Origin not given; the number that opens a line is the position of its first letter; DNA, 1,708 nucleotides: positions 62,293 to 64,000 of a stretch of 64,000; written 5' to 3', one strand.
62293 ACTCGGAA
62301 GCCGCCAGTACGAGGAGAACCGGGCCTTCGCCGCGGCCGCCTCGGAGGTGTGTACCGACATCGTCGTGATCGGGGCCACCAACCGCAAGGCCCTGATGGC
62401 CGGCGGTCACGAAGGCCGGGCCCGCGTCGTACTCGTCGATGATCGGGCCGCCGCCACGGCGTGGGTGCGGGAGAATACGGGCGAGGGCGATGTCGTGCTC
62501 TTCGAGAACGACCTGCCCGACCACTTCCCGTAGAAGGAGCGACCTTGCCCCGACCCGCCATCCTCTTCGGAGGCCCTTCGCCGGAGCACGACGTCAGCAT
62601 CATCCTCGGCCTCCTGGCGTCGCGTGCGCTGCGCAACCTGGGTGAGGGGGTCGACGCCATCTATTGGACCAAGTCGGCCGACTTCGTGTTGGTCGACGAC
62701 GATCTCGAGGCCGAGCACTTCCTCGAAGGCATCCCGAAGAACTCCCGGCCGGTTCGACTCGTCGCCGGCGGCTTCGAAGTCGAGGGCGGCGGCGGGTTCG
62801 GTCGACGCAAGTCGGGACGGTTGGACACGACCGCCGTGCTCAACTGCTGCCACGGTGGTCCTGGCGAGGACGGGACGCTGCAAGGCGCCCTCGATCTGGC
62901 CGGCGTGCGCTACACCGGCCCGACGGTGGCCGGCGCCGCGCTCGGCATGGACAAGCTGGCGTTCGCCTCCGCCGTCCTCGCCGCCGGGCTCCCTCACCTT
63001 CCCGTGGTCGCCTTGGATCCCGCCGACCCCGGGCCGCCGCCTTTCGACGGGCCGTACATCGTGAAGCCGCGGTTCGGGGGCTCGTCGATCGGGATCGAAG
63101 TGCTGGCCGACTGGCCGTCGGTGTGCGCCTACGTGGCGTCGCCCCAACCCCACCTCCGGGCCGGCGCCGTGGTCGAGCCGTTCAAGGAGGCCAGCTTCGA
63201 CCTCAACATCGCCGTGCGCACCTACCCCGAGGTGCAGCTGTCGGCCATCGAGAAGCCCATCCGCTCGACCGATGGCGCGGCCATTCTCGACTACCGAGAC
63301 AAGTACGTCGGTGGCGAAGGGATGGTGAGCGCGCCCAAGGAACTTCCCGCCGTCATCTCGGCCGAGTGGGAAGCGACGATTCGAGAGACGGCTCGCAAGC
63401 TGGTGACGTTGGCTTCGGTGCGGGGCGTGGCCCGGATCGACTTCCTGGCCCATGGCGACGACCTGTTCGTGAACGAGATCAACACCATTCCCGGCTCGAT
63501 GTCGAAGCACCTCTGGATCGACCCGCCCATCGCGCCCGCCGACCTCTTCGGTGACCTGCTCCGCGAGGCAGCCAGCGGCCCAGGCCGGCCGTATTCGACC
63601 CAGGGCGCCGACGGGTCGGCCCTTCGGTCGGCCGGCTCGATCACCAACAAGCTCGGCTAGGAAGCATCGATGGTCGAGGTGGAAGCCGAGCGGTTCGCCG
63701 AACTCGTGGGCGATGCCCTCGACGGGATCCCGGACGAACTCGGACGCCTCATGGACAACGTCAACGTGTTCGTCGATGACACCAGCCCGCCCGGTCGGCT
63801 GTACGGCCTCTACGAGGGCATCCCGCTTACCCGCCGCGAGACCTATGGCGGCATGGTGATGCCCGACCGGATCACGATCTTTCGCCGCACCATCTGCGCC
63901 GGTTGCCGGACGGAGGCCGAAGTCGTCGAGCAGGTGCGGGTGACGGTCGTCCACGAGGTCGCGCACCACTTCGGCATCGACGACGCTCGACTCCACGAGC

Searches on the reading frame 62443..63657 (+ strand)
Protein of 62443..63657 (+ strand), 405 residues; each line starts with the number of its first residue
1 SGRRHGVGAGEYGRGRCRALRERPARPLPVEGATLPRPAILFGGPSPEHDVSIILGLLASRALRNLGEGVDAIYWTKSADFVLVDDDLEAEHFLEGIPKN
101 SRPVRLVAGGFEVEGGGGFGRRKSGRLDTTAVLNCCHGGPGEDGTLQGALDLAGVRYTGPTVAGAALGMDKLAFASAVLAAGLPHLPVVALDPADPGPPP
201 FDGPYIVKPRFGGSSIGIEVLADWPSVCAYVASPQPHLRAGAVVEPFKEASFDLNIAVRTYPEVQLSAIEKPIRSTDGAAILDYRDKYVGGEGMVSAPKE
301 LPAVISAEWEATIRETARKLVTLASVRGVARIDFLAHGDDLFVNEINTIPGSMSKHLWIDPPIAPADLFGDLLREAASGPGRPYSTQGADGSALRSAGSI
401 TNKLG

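Call 92: search_protein_families(library=pfam, proteins=[window:62443-63657:+], max_evalue=0.000001)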
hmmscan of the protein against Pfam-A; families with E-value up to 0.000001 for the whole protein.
window:62443-63657:+ (405 aa): 2 families
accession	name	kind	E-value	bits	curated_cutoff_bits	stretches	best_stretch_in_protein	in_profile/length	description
PF07478.18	Dala_Dala_lig_C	-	1.1e-17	64.7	24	1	204-352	38-178/204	D-ala D-ala ligase C-terminus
PF01820.27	Dala_Dala_lig_N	-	3.8e-16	60.1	34.6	1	39-160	3-121/121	D-ala D-ala ligase N-terminus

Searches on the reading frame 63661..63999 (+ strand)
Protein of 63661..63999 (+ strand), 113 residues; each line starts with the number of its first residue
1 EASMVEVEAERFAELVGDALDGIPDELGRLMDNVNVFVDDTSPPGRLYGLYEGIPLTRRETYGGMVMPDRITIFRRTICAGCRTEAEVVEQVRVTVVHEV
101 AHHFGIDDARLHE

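Call 92: search_protein_families(library=pfam, proteins=[window:63661-63999:+], max_evalue=0.000001)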
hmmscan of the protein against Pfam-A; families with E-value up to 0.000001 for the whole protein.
window:63661-63999:+ (113 aa): 1 family
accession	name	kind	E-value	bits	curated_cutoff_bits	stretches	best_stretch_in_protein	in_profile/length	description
PF06262.17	Zincin_1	-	2e-27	95.4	22.4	1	31-113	1-94/97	Zincin-like metallopeptidase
